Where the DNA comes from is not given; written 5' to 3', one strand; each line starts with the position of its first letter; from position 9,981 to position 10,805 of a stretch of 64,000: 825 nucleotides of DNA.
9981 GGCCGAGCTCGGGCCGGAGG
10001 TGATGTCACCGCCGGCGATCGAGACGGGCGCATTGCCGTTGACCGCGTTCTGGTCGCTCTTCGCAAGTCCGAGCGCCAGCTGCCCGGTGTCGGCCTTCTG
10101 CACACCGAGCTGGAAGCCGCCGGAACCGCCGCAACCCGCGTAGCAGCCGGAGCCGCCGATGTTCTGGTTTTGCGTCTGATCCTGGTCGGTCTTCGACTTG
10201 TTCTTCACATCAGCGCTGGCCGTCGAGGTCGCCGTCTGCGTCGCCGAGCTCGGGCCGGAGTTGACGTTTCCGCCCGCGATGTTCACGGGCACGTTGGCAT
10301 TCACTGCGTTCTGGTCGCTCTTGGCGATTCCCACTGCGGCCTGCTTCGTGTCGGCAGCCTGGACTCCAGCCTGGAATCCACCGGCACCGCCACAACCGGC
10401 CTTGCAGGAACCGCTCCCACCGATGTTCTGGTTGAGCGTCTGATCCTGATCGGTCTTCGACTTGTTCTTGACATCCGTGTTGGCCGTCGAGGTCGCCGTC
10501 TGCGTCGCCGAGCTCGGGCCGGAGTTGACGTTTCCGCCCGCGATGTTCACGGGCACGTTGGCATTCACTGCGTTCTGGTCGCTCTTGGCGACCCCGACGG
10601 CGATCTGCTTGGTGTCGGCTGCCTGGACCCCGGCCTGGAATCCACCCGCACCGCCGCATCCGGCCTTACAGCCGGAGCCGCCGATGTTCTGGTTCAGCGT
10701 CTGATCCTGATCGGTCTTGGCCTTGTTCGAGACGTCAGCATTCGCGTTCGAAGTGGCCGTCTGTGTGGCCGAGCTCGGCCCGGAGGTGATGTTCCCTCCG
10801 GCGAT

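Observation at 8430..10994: Secreted protein of eight 88-aa Q/N/T-rich repeats joined by C-x3-C nodes: candidate amyloid-like or surface-fibre subunit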

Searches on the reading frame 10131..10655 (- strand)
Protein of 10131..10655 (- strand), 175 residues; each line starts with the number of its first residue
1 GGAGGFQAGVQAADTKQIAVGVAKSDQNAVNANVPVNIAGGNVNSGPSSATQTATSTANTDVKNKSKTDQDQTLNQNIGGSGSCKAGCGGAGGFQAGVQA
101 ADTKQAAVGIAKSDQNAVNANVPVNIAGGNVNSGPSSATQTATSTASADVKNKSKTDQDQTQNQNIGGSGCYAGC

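Call 46: search_solved_structures(query=A3, max_evalue=10, show_alignments=2)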
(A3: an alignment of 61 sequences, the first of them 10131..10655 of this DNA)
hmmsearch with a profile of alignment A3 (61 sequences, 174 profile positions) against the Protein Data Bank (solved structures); distinct sequences matched with E-value up to 10: 0.

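Call 55: predict_structure(alignment_id=A3)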
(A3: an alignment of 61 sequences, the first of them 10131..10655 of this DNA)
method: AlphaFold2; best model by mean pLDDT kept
length: 175 residues; sequences in the alignment: 61
mean_pLDDT: 56.3   pTM: 0.31
mean pLDDT of the five models: 56.3, 46.1, 43.7, 42.7, 37.0
residues with pLDDT >= 90: 0; 70-90: 4; 50-70: 138; < 50: 33
segments of 3 or more residues with pLDDT < 50: 1-7, 86-89, 170-175
pLDDT, mean of each block of 10 residues (from residue 1): 46 57 53 58 68 56 58 55 49 54 58 55 64 64 57 58 54 43
secondary structure, 60 per line:
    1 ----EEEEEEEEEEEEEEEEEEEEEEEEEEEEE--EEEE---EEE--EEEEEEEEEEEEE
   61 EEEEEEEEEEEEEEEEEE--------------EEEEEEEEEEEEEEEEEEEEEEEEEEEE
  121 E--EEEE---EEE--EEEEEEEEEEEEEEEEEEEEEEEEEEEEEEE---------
elements in order: E5-33 E36-39 E43-45 E48-78 E93-121 E124-127 E131-133 E136-166
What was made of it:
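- On Cross-beta / beta-solenoid repeat proteins (structural class): The AF2 strand map agrees (call 55).
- AF2 confidence is low (best pLDDT 56, pTM 0.31; call 55).
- Tried and rejected: Two repeats with 61 diverse sequences gave pLDDT 56.3 (call 55).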

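Call 58: fold_search(model_id=the predicted structure, library=pdb)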
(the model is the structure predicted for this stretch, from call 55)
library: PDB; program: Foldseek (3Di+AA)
matches with E <= 10: 5; with E <= 0.001: 0
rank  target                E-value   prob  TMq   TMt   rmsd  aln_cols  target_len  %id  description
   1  9u4u_A                2.1e-01  0.01  0.08  0.09  35.3       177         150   12  Structure of the functional amyloid FapC from Pseudomonas sp.UK4 (released 2025-08-06)
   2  9nqd_0                7.9e-01  0.01  0.08  0.07  41.3       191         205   12  Structure of Pseudomonas FapC Biofilm-Forming Functional Amyloid (released 2025-06-25)
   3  9rkv_M                5.2e+00  0.00  0.07  0.03  37.2       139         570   14  Agrobacterium phage 7-7-1 tail fibers (released 2025-12-10)
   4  3jx8_D                6.3e+00  0.00  0.06  0.05  36.1       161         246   10  Crystal structure of Putative lipid binding protein (YP_001304415.1) from Parabacteroides distasonis ATCC 8503 at 2.16 (released 2009-11-10)
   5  4opw_B                7.2e+00  0.00  0.07  0.05  36.9       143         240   14  Crystal structure of a putative adhesin (PARMER_02777) from Parabacteroides merdae ATCC 43184 at 1.75 A resolution (released 2014-04-02)
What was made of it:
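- On FapC: Foldseek gives E=0.21, TM 0.08, using a low-confidence model (call 58).
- Foldseek finds no significant match (best FapC, E=0.2, TM 0.08; call 58).
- Tried and rejected: No match with E<=0.001 (call 58).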
